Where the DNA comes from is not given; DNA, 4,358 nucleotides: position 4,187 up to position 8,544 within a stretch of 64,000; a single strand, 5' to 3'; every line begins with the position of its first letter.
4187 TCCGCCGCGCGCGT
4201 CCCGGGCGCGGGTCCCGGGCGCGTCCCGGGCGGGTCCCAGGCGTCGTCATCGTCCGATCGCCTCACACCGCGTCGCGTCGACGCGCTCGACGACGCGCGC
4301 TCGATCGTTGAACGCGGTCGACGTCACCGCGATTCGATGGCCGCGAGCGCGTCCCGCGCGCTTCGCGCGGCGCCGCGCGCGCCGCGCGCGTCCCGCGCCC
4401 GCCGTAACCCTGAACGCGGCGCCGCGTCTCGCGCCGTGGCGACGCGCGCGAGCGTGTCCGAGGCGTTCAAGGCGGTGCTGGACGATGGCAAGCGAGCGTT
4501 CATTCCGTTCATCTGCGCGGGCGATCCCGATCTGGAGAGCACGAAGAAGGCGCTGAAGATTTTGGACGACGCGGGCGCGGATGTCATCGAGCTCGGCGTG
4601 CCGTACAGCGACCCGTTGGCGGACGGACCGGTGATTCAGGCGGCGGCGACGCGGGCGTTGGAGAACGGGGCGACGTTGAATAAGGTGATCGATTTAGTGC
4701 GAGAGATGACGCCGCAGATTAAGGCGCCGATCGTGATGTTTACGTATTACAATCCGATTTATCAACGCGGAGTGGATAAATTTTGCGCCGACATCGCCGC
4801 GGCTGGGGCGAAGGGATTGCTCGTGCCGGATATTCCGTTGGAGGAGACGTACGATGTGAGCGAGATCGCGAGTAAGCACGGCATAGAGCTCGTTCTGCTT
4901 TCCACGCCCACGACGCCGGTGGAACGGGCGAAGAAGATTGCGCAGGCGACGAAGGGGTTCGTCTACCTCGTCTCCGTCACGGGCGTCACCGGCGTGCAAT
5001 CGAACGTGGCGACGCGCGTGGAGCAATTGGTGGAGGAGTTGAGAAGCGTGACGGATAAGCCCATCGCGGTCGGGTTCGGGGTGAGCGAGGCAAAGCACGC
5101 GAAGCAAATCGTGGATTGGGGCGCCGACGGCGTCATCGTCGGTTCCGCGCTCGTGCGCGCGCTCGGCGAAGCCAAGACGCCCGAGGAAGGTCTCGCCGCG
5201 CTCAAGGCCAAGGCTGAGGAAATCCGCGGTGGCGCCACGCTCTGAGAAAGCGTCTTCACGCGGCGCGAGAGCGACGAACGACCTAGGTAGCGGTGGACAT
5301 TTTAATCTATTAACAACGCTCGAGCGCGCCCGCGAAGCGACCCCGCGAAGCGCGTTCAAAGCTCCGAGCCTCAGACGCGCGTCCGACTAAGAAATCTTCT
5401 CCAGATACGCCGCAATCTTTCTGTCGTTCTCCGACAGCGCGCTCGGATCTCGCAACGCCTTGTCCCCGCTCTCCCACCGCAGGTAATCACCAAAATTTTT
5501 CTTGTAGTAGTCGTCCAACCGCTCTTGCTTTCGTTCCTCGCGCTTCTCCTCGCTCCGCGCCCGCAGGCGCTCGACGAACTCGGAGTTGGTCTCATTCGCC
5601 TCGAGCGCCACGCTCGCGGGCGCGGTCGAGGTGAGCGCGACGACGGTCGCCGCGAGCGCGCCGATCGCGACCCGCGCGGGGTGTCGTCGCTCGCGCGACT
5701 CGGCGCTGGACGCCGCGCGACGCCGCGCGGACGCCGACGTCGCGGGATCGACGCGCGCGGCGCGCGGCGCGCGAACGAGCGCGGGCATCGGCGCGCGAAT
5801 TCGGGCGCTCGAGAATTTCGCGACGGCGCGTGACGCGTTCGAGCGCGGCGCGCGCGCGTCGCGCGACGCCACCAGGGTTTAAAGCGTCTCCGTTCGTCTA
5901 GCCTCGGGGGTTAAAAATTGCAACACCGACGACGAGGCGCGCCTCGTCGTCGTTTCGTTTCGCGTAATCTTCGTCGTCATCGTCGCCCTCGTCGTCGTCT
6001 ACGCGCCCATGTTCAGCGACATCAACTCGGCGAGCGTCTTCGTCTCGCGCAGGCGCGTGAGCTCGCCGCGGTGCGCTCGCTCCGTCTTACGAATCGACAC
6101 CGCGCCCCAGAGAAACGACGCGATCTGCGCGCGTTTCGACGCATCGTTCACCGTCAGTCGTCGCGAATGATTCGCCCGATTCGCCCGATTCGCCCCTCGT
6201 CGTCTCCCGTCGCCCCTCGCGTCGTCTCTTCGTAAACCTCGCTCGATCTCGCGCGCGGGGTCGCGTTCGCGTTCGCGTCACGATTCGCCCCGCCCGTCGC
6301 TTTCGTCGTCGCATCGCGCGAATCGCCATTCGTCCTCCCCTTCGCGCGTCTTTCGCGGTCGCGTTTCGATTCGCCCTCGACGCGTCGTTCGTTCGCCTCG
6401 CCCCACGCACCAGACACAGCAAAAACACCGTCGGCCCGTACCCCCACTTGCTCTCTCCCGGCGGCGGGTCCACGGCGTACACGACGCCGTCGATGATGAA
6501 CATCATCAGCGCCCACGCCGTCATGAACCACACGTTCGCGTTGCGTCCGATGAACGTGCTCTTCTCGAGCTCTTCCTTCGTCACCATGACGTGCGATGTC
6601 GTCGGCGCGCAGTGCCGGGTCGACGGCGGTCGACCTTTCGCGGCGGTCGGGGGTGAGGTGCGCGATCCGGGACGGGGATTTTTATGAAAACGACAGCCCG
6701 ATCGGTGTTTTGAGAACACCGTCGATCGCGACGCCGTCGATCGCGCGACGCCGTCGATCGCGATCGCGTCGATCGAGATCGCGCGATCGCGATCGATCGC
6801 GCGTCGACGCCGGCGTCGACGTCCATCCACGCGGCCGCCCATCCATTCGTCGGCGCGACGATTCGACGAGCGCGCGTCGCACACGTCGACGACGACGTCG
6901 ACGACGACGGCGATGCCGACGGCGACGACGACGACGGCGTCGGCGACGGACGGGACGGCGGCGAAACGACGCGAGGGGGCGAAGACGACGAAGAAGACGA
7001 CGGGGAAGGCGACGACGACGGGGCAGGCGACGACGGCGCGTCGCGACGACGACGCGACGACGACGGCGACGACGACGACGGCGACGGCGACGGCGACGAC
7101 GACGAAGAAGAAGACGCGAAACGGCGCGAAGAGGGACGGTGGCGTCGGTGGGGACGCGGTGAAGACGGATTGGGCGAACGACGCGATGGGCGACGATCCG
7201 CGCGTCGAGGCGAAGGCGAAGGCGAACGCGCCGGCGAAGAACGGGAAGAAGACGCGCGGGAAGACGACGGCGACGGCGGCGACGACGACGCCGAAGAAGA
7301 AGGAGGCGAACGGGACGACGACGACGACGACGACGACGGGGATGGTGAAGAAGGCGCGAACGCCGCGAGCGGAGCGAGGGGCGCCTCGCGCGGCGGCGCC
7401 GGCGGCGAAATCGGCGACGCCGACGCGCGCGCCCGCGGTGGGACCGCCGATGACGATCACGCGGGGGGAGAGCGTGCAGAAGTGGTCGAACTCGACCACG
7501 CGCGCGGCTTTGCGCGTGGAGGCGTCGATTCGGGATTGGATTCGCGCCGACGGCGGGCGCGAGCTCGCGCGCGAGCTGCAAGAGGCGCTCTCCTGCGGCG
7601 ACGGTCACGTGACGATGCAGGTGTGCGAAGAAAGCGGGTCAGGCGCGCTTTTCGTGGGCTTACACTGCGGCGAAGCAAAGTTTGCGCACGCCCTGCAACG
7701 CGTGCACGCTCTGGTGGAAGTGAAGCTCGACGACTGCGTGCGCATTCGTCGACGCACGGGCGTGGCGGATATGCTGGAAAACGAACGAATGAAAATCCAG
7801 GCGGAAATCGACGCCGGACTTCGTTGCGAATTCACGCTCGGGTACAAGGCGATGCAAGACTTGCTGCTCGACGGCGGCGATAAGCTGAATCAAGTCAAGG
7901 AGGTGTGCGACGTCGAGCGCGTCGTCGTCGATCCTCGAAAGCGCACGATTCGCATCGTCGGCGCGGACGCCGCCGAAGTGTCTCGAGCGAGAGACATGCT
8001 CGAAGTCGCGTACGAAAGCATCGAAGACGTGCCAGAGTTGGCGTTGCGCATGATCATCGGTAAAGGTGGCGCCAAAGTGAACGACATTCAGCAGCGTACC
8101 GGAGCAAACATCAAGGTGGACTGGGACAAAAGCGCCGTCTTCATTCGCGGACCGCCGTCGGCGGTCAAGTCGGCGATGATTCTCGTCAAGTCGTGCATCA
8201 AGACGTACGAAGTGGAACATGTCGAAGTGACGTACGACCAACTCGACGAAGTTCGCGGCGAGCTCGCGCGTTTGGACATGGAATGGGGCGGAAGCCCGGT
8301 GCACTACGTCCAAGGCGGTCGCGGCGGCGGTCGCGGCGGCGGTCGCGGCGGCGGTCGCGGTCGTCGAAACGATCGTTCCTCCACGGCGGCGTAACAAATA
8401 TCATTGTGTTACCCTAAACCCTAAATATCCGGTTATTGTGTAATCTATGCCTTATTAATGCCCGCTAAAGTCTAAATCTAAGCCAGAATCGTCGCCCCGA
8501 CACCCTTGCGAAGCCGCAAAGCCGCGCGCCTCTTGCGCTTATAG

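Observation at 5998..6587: A small two-TM protein gene is hidden behind a 100-aa Arg-rich pseudo-tail that is really an intron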

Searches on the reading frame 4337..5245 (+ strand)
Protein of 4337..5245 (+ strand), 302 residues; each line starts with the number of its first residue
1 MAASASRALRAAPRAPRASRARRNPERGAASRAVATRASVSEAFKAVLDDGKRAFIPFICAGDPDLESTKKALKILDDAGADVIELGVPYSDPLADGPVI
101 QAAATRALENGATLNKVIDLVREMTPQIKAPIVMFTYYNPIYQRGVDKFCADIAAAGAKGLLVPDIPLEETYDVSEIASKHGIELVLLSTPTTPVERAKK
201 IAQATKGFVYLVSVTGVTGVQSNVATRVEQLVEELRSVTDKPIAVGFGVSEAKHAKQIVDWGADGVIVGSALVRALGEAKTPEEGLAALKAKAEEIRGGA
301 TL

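Call 6: search_protein_families(library=pfam, proteins=[window:4337-5245:+], max_evalue=1)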
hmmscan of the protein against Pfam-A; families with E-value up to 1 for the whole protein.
window:4337-5245:+ (302 aa): 12 families
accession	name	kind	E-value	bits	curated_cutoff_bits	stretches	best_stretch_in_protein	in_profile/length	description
PF00290.26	Trp_syntA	-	2.7e-96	321.9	27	1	44-296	1-254/259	Tryptophan synthase alpha chain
PF00977.27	His_biosynth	-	9.5e-08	32.2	23.6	1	191-274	28-107/228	Histidine biosynthesis protein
PF05690.20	ThiG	-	8.8e-05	22.4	23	1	161-276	104-211/247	Thiazole biosynthesis protein ThiG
PF00834.25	Ribul_P_3_epim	-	0.0003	20.7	21.1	1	146-272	69-197/198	Ribulose-phosphate 3 epimerase family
PF01070.24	FMN_dh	-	0.00042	19.9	24.9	1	216-293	195-270/350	FMN-dependent dehydrogenase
PF01884.23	PcrB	-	0.0013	18.7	23.9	1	222-273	162-212/226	PcrB family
PF04055.27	Radical_SAM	-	0.012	16.3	29.5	0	114-210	30-105/166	Radical SAM superfamily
PF04131.20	NanE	-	0.021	14.4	27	1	225-275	130-179/192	Putative N-acetylmannosamine-6-phosphate epimerase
PF25509.1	DUF7916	-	0.055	12.9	27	0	69-118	181-230/296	Domain of unknown function (DUF7916)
PF19129.5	DUF5812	-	0.058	14.1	25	1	160-205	42-85/140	Family of unknown function (DUF5812)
PF07071.17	KDGP_aldolase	-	0.11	12.8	26.7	1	192-259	11-74/218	KDGP aldolase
PF15483.11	DUF4641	-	0.17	11.5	27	1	7-38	81-112/443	Domain of unknown function (DUF4641)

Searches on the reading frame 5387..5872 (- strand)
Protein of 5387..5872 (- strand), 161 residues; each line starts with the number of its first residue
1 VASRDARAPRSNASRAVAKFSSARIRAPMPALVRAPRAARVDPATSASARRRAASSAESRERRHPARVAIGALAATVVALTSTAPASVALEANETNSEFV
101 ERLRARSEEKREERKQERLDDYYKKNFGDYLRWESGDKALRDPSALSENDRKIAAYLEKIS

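Call 6: search_protein_families(library=pfam, proteins=[window:5387-5872:-], max_evalue=1)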
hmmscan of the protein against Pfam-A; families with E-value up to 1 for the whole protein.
window:5387-5872:- (161 aa): 2 families
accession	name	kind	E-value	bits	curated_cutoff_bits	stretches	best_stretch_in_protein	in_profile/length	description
PF15433.11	MRP-S31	-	0.047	13.7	28.7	1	50-118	33-105/304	Mitochondrial 28S ribosomal protein S31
PF14560.12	Ubiquitin_2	-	0.15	13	23.1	1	56-106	12-60/86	Ubiquitin-like domain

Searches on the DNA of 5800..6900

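Call 52: search_rna_families(source=window, start=5800, end=6900, threshold=evalue, max_evalue=1)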
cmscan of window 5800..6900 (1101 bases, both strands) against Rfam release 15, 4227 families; matches with E-value up to 1: 5.
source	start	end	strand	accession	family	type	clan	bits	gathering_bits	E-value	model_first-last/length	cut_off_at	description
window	6708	6890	-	RF02603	BASRCII26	Gene; sRNA;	-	24.9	218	0.00071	1-190/190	no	Brucella sRNA CII26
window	6743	6809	+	RF03819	mir-Ro6-3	Gene; miRNA;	-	22.8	79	0.67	1-72/72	no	mir-Ro6-3 microRNA precursor family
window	6734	6859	-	RF02809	RsmW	Gene; sRNA;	CL00106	22.4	52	0.24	1-124/124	no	RsmW RNA family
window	6729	6818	-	RF04104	MIR918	Gene; miRNA;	-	19.4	268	0.79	1-265/265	no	MIR918 microRNA precursor family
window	5914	5961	-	RF03975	mir-5881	Gene; miRNA;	-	17.5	87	0.8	1-67/67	no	mir-5881 microRNA precursor family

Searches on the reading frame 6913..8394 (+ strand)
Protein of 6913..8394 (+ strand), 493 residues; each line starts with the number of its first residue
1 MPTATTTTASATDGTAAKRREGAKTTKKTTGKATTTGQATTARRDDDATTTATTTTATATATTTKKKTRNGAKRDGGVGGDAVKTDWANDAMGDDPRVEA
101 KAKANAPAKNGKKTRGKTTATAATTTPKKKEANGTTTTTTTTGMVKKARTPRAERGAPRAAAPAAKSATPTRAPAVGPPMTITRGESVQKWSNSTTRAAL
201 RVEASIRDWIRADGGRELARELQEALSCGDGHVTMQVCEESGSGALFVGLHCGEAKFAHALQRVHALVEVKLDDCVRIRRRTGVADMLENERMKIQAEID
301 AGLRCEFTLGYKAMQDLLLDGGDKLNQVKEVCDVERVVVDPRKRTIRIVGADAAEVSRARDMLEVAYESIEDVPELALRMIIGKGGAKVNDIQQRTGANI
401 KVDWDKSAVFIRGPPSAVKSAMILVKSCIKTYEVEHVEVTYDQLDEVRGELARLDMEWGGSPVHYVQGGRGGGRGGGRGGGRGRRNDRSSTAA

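Call 6: search_protein_families(library=pfam, proteins=[window:6913-8394:+], max_evalue=1)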
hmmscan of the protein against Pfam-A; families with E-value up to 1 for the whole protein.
window:6913-8394:+ (493 aa): 6 families
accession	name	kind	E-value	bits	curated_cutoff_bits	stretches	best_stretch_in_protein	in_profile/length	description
PF00013.35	KH_1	-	2.3e-15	56.6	21.5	2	372-425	5-64/66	KH domain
PF24668.1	KH_Vigilin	-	0.0062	16.5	27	1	388-421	3-39/50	Vigilin KH domain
PF22675.2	KH-I_KHDC4-BBP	-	0.022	15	30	1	379-402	9-32/76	KHDC4/BBP-like, KH-domain type I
PF25393.1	LTM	-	0.038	14.3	27.5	1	217-239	1-23/42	LUBAC thetering domain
PF07650.23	KH_2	-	0.077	13.3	22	1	380-401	38-59/78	KH domain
PF24471.1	KH_DEAH11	-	0.095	12.8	27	0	314-364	15-64/70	DEAH11-like, KH-domain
